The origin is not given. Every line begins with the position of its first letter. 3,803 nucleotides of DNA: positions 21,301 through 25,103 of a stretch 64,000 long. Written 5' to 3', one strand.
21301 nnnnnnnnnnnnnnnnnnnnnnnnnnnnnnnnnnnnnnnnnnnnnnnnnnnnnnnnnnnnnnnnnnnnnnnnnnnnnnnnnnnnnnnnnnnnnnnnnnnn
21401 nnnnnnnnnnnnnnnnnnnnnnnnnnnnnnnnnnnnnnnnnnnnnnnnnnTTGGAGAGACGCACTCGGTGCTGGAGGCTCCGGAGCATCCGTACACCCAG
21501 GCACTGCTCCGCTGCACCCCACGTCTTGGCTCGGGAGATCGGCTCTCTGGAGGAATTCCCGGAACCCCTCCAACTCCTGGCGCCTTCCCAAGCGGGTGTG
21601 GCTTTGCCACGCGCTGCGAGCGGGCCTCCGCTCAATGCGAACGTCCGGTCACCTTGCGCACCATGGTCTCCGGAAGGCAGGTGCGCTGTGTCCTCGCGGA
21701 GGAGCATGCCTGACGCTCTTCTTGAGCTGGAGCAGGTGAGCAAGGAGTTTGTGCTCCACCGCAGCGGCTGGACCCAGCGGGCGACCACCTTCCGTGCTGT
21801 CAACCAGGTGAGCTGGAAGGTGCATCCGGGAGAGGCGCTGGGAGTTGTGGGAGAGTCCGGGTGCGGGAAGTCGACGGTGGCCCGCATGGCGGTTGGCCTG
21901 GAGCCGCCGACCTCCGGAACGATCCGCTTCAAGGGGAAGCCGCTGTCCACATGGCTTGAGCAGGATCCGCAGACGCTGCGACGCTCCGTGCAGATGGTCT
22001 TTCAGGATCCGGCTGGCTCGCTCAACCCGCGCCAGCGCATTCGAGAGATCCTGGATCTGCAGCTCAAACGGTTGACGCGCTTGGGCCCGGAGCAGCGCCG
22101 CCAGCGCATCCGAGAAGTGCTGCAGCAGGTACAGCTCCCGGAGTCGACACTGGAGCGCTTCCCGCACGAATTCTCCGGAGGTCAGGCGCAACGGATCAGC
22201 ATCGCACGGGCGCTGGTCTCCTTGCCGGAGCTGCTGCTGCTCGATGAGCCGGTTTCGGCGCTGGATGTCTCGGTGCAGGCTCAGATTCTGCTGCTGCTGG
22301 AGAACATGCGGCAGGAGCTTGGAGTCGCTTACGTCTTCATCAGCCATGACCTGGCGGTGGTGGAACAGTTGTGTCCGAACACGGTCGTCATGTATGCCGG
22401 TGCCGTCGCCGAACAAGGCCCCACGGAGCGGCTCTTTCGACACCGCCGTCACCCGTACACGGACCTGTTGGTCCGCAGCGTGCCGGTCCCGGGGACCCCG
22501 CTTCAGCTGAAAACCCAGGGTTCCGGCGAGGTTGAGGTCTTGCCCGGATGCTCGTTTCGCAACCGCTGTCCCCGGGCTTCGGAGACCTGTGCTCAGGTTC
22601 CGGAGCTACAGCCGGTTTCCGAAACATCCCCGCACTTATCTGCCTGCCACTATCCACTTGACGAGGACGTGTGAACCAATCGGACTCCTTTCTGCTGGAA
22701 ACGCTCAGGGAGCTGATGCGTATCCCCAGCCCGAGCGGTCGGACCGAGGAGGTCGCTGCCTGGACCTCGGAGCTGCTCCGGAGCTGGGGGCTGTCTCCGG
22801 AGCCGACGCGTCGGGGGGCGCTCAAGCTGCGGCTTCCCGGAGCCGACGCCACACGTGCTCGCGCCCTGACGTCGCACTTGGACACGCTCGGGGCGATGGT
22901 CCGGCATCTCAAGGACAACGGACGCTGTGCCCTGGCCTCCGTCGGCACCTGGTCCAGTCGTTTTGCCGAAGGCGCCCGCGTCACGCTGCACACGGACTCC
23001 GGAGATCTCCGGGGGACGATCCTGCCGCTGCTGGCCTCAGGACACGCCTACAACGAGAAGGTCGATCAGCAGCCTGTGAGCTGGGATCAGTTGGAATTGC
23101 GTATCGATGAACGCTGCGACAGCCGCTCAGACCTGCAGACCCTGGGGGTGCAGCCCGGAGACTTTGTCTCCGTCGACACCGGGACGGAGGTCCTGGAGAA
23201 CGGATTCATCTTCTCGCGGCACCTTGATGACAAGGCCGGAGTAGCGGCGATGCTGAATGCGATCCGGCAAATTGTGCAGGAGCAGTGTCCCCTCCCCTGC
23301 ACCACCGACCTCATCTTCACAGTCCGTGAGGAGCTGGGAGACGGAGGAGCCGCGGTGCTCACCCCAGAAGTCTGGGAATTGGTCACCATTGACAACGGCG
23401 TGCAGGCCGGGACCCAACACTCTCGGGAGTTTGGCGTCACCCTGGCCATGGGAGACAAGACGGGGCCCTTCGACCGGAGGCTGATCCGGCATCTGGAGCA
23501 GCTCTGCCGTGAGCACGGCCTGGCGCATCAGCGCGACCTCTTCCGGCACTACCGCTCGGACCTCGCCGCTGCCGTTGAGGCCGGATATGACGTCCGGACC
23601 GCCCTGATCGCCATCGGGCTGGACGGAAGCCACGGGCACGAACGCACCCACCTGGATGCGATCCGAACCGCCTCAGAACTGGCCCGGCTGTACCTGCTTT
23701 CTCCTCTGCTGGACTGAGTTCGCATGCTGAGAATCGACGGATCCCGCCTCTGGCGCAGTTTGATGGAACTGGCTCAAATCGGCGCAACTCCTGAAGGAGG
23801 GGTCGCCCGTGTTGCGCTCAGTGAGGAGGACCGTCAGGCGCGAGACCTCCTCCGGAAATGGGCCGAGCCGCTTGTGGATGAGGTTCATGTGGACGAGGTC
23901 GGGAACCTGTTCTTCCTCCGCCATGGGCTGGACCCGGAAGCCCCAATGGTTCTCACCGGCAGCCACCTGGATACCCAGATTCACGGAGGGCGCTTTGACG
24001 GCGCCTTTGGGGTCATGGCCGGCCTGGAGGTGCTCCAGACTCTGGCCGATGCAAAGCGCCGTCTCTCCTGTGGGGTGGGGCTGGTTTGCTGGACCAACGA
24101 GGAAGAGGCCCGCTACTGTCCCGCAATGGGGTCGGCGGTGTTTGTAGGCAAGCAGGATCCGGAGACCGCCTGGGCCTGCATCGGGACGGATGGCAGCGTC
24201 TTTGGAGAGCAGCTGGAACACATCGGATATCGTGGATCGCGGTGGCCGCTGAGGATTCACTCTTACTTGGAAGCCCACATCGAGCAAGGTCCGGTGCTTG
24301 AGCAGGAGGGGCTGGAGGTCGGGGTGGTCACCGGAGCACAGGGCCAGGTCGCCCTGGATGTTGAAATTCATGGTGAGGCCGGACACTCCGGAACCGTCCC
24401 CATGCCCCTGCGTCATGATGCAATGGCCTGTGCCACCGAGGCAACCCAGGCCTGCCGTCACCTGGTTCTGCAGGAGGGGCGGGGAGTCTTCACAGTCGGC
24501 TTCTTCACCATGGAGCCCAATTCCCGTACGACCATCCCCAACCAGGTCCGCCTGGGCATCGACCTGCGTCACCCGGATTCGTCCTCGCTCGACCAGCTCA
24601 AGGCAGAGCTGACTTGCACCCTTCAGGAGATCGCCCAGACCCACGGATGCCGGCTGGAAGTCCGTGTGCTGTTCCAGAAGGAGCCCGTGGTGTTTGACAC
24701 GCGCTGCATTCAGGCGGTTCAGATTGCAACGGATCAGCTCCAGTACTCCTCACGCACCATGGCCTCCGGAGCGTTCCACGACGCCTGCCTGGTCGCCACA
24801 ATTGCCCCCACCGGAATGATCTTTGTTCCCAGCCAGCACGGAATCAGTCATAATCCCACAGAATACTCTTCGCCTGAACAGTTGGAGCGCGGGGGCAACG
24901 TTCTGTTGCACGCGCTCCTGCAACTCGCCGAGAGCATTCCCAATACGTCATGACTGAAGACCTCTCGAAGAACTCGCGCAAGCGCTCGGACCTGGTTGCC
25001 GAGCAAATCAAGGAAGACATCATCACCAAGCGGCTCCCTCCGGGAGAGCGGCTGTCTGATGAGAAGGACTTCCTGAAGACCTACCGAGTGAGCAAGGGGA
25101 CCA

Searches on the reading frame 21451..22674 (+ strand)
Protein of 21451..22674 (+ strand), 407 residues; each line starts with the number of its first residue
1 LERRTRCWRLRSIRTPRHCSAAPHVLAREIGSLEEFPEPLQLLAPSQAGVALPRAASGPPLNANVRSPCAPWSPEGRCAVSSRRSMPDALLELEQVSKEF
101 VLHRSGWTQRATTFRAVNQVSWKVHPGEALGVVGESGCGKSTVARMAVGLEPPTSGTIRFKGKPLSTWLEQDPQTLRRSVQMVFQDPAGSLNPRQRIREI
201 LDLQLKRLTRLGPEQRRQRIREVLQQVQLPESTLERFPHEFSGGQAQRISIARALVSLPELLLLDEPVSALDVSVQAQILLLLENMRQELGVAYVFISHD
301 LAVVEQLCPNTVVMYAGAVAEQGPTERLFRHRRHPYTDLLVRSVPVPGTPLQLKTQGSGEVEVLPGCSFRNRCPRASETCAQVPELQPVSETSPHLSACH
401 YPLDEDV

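Call 9: search_protein_families(library=pfam, proteins=[window:21451-22674:+])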
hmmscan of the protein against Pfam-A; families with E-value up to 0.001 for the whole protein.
window:21451-22674:+ (407 aa): 3 families
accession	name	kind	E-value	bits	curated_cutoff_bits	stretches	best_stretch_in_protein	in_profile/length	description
PF00005.33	ABC_tran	-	1.5e-34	119.9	25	1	117-268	1-136/137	ABC transporter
PF08352.17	oligo_HPY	-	5.5e-15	55.9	27.1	1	321-380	2-65/65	Oligopeptide/dipeptide transporter, C-terminal region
PF13401.12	AAA_22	-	0.00088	20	27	0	132-226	10-81/130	AAA domain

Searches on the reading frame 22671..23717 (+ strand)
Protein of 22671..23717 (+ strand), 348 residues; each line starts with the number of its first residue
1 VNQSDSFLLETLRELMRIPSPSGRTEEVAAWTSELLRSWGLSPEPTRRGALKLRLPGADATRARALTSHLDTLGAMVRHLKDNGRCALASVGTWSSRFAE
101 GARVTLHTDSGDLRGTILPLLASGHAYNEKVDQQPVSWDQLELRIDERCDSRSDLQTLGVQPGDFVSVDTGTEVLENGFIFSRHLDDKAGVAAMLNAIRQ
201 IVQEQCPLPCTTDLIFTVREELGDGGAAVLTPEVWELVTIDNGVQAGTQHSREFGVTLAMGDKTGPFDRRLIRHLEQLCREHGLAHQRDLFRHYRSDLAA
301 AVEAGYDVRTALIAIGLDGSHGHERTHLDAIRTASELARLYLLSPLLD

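Call 9: search_protein_families(library=pfam, proteins=[window:22671-23717:+])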
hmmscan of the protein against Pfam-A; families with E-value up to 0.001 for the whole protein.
window:22671-23717:+ (348 aa): 2 families
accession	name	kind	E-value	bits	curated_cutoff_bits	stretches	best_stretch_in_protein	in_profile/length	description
PF05343.19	Peptidase_M42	-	7.7e-67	225.8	23.2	1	49-337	1-292/292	M42 glutamyl aminopeptidase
PF01546.33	Peptidase_M20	-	2.3e-09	37.9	24.6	1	175-338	23-200/206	Peptidase family M20/M25/M40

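Call 32: search_protein_families(library=ncbifam, proteins=[window:22671-23717:+], max_evalue=0.00001)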
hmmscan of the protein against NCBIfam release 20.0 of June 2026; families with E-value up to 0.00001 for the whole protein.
window:22671-23717:+ (348 aa): 7 families
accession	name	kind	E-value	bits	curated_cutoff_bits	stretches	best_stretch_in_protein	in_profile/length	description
TIGR03106.1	trio_M42_hydro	equivalog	3.1e-142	473.6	397.75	1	6-345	3-342/343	osmoprotectant NAGGN system M42 family peptidase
NF007421.0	PRK09961.1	equivalog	2.6e-19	69.3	412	1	65-341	58-326/345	aminopeptidase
NF007367.0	PRK09864.1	equivalog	4.7e-16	58.5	569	1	65-231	57-216/356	aminopeptidase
TIGR03107.1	glu_aminopep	equivalog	1.6e-11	43.8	469.7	1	66-231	59-221/350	glutamyl aminopeptidase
NF040822.1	lys_aminopep_Arch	equivalog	5.5e-11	42.1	700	1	66-231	60-217/345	lysyl aminopeptidase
TIGR01883.1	PepT-like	hypoth_equivalog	8.2e-09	34.9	274.25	1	175-230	84-143/361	peptidase T-like protein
TIGR01910.1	DapE-ArgE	subfamily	1.2e-06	28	217.6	0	174-231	92-150/373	ArgE/DapE family deacylase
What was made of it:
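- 22671..23717 (+): M42 peptidase of the 'osmoprotectant NAGGN system' equivalog. TIGR03106, 473.6 bits against a cutoff of 397.75 (call 32).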

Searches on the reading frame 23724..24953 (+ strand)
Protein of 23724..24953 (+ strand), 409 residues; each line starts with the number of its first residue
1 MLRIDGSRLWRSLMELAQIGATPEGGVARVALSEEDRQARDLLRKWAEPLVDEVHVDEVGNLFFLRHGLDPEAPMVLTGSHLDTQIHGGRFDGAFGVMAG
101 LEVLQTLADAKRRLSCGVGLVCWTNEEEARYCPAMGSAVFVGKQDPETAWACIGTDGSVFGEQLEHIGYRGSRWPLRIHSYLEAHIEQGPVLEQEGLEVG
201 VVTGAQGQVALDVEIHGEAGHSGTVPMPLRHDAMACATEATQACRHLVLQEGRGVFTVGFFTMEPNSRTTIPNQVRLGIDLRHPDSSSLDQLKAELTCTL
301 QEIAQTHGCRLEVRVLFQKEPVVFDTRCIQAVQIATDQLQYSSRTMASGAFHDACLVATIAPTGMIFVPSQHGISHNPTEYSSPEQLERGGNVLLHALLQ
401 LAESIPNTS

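Call 9: search_protein_families(library=pfam, proteins=[window:23724-24953:+])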
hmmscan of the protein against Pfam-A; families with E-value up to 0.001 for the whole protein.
window:23724-24953:+ (409 aa): 3 families
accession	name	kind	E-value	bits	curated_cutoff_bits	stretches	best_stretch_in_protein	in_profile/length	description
PF01546.33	Peptidase_M20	-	6.8e-23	82.1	24.6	1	79-399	3-205/206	Peptidase family M20/M25/M40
PF04389.22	Peptidase_M28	-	1.6e-07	31.7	21.3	1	74-149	13-86/193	Peptidase family M28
PF07687.19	M20_dimer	-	0.00023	21.5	21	1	204-302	2-101/107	Peptidase dimerisation domain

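Call 32: search_protein_families(library=ncbifam, proteins=[window:23724-24953:+], max_evalue=0.00001)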
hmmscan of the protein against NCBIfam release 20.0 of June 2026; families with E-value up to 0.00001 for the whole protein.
window:23724-24953:+ (409 aa): 19 families
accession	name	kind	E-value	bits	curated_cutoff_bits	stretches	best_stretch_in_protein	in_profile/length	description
NF006769.0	PRK09290.1-3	subfamily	1.6e-140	468.5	452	1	2-404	8-414/417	allantoate amidohydrolase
TIGR01879.1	hydantase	subfamily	1.6e-119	399.4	204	1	8-401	2-401/401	hydantoinase/carbamoylase family amidase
NF006771.0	PRK09290.1-5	subfamily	2.2e-118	395.4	399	1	2-403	2-411/413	allantoate amidohydrolase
NF009527.0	PRK12891.1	subfamily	2e-111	373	461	1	2-403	6-422/426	Zn-dependent hydrolase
NF009530.0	PRK12893.1-4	subfamily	2.1e-108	363.1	551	1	1-402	4-408/423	Zn-dependent hydrolase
NF009528.0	PRK12893.1-1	subfamily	5.4e-100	335.2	570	1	2-402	11-415/420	Zn-dependent hydrolase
NF006772.0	PRK09290.2-1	subfamily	2.4e-97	326.5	424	1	4-403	12-417/430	allantoate amidohydrolase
NF058540.1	Ncarbamyl_ErtE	equivalog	6.2e-93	311.6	520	1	2-403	6-416/418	N-carbamyl-l-glutamate amidohydrolase ErtE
NF006775.0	PRK09290.2-5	equivalog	2e-85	287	479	1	12-403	18-415/419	allantoate amidohydrolase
NF006768.0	PRK09290.1-1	equivalog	3.4e-82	276.5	532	1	12-402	12-408/411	allantoate deiminase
NF009529.0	PRK12893.1-2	equivalog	2.6e-79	266.9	508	1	2-402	5-408/411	Zn-dependent hydrolase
NF006773.0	PRK09290.2-2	equivalog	1.5e-71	241.5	584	1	13-389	22-404/419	allantoate amidohydrolase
TIGR03176.1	AllC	equivalog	2.1e-69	234.2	597.75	1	11-402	7-403/406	allantoate deiminase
NF009531.0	PRK12893.1-5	equivalog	5.1e-68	229.5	486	1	2-405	5-415/421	Zn-dependent hydrolase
NF006770.0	PRK09290.1-4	equivalog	6.9e-62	209.4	372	1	11-403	7-402/403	allantoate amidohydrolase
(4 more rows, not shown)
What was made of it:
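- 23724..24953 (+): M20 amidase of the hydantoinase/carbamoylase family. TIGR01879, 399 bits against a cutoff of 204 (call 32).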
